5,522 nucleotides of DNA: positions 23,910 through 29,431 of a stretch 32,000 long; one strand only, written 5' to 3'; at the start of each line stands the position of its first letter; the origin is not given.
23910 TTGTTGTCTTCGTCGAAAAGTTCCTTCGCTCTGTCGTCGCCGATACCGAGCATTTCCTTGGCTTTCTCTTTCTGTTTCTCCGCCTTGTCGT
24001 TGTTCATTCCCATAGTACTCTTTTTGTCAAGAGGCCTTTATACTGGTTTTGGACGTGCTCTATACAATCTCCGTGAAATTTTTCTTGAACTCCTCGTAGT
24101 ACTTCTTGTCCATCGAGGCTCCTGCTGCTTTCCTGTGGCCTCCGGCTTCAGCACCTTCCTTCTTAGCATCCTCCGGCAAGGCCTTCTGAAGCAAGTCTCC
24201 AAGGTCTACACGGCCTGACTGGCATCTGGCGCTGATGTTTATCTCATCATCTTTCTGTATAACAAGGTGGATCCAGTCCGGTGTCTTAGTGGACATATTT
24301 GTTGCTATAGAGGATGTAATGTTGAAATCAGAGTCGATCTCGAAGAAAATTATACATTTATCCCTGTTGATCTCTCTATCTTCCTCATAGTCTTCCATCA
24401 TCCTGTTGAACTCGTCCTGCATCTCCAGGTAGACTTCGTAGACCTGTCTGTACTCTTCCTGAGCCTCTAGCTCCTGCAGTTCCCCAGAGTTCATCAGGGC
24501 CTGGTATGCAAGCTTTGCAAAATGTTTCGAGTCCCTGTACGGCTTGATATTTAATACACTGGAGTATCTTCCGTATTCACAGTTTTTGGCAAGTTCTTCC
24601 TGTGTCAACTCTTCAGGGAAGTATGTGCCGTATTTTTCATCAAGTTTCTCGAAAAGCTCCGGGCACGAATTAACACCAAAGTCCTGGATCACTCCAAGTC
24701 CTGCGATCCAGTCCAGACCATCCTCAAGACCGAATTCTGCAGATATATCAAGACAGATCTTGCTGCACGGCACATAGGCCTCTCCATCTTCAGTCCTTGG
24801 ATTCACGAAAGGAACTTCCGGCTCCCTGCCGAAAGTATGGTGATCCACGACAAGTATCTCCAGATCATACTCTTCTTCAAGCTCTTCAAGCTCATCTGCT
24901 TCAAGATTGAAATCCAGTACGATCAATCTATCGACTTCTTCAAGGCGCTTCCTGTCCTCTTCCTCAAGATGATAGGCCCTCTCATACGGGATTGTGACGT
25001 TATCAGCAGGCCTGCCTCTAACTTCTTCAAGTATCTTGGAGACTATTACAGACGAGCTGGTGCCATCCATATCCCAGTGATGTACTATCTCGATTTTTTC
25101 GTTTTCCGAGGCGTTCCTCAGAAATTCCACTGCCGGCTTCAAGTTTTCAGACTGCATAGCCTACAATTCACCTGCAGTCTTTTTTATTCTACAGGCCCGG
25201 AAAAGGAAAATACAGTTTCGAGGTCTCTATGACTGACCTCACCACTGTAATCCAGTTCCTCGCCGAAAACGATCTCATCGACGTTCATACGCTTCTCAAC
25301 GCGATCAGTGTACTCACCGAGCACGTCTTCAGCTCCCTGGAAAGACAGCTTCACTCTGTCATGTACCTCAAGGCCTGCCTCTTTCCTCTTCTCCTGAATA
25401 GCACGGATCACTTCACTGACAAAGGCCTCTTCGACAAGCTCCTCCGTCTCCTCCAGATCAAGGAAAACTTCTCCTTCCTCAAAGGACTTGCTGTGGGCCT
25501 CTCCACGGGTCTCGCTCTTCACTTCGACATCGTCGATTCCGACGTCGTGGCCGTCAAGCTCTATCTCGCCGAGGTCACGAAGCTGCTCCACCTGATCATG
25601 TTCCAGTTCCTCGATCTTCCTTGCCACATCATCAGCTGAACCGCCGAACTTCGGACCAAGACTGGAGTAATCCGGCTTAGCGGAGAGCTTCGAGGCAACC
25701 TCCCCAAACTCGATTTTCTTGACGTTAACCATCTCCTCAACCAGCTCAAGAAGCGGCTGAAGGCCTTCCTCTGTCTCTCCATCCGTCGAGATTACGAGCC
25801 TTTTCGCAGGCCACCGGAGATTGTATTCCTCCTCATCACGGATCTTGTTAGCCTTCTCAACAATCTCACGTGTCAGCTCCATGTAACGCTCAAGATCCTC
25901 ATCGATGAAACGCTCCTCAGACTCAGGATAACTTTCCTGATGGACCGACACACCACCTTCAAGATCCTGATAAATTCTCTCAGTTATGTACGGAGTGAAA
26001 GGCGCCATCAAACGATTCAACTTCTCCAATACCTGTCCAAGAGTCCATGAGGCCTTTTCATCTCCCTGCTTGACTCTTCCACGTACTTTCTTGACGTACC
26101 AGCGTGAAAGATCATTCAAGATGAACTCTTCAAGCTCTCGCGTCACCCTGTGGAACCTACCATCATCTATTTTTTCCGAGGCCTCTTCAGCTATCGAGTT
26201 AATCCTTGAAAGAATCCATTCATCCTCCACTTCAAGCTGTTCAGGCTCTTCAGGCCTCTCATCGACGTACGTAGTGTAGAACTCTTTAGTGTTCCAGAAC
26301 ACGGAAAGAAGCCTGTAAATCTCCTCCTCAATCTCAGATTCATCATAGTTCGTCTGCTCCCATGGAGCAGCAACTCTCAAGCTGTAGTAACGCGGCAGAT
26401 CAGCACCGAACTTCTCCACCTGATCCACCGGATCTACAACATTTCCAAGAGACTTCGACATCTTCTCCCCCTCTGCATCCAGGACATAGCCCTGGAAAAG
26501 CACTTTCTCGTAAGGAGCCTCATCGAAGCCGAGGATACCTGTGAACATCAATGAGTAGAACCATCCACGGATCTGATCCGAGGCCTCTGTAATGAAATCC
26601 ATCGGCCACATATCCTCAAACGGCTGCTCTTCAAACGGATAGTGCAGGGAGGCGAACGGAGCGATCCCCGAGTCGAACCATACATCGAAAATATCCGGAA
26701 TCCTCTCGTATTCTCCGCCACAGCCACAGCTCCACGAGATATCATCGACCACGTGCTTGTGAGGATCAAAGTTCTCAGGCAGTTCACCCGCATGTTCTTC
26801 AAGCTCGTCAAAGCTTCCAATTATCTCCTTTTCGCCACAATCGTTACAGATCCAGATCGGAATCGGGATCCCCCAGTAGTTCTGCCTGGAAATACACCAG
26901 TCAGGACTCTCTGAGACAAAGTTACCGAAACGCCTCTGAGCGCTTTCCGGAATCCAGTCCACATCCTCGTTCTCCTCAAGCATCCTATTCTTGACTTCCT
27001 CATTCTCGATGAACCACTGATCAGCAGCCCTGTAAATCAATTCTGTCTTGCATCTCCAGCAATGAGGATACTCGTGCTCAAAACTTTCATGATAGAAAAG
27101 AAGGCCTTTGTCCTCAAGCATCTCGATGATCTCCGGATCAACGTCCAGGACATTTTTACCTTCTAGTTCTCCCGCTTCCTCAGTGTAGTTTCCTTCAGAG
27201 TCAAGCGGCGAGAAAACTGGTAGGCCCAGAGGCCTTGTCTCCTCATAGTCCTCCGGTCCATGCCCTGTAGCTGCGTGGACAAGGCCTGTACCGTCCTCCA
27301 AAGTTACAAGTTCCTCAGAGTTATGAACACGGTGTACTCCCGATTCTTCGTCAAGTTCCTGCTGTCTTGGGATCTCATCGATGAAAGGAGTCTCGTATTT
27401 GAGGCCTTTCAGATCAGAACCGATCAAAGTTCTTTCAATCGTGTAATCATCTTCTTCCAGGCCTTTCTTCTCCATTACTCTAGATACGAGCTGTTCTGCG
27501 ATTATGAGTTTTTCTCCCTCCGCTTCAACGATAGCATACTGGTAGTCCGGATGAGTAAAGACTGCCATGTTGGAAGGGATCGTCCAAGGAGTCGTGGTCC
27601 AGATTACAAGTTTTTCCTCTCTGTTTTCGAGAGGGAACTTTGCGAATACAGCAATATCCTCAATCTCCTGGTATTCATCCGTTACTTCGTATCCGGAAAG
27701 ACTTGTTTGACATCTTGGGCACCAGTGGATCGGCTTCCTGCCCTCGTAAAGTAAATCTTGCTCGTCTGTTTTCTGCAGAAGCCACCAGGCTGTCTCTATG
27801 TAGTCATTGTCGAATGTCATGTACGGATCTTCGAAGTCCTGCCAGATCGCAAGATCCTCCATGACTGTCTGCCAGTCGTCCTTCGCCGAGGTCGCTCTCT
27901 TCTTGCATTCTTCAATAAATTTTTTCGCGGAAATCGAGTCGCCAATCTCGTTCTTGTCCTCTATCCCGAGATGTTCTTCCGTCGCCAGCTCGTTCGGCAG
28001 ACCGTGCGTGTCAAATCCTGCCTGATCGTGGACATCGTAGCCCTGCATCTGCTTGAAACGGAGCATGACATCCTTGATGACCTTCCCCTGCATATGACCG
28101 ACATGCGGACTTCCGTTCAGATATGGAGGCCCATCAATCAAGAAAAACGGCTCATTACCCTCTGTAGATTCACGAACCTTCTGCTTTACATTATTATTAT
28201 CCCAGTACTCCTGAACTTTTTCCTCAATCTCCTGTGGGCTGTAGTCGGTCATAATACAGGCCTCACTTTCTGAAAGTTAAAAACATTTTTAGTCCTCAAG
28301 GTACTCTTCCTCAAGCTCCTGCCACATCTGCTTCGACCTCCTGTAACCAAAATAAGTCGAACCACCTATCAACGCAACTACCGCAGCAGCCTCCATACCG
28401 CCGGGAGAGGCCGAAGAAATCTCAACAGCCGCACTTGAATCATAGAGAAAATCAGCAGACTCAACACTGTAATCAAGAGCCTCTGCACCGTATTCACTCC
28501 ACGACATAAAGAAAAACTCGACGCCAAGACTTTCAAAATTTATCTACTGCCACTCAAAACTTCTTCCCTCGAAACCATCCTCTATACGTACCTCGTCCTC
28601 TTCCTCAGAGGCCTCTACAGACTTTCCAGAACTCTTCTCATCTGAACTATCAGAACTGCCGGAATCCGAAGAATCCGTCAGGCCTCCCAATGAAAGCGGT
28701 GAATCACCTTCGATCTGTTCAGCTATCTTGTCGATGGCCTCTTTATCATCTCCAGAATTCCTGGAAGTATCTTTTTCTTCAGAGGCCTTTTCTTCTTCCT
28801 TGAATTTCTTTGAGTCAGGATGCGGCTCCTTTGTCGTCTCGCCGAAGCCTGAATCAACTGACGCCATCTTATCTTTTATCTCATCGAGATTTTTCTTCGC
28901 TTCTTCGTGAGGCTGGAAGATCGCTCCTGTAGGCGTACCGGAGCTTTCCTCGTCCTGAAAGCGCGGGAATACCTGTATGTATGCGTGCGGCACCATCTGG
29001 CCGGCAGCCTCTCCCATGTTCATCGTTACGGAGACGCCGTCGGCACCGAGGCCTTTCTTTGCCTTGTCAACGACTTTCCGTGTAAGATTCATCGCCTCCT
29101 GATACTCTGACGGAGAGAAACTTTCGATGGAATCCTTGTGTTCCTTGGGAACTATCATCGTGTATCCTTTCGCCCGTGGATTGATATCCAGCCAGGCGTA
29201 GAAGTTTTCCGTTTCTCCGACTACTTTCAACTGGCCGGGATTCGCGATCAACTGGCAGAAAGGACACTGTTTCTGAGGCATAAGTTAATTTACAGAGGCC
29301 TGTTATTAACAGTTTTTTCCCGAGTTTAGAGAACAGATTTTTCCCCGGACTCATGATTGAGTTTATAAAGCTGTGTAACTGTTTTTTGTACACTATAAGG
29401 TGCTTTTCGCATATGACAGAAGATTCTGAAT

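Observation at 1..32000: Roughly 20-fold excess of the palindromic hexamer AGGCCT across coding and non-coding DNA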

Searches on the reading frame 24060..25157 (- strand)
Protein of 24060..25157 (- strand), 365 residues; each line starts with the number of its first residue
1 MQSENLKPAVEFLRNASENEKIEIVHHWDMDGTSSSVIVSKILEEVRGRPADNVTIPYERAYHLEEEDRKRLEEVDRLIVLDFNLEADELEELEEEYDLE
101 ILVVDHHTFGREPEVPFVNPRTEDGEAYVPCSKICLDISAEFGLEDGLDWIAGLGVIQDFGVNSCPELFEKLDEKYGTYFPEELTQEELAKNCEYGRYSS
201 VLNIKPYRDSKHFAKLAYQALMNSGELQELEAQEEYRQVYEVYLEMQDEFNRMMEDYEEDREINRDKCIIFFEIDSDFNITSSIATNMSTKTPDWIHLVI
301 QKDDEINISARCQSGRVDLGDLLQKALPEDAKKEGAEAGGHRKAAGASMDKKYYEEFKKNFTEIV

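Call 31: search_protein_families(library=pfam, proteins=[window:24060-25157:-], max_evalue=0.001)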
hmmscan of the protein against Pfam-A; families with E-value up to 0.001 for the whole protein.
window:24060-25157:- (365 aa): 2 families
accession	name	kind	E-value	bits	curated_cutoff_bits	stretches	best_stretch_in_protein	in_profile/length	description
PF01368.27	DHH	-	3e-09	37.7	28.1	1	21-126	1-92/125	DHH family, N-terminal domain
PF02272.25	DHHA1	-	2.2e-07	31.7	25.9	1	271-363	7-98/102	DHHA1 domain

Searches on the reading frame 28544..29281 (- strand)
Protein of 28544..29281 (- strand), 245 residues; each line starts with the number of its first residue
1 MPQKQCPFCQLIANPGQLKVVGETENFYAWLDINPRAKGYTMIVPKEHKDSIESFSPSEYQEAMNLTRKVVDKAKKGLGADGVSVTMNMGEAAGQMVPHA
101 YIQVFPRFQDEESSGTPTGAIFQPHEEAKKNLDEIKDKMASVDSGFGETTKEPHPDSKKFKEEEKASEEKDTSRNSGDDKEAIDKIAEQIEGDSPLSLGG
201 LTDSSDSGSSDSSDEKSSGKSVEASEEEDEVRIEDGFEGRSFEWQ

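Call 31: search_protein_families(library=pfam, proteins=[window:28544-29281:-], max_evalue=0.001)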
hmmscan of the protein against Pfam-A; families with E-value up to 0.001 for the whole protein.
window:28544-29281:- (245 aa): 3 families
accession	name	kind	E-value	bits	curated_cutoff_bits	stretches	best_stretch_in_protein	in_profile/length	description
PF01230.28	HIT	-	5.3e-17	62.7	21.5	1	19-109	7-97/98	HIT domain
PF11969.13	DcpS_C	-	1.3e-07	32.5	24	1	5-99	1-94/114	Scavenger mRNA decapping enzyme C-term binding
PF04677.20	CwfJ_C_1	-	0.00073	19.8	21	0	3-106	11-108/122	Protein similar to CwfJ C-terminus 1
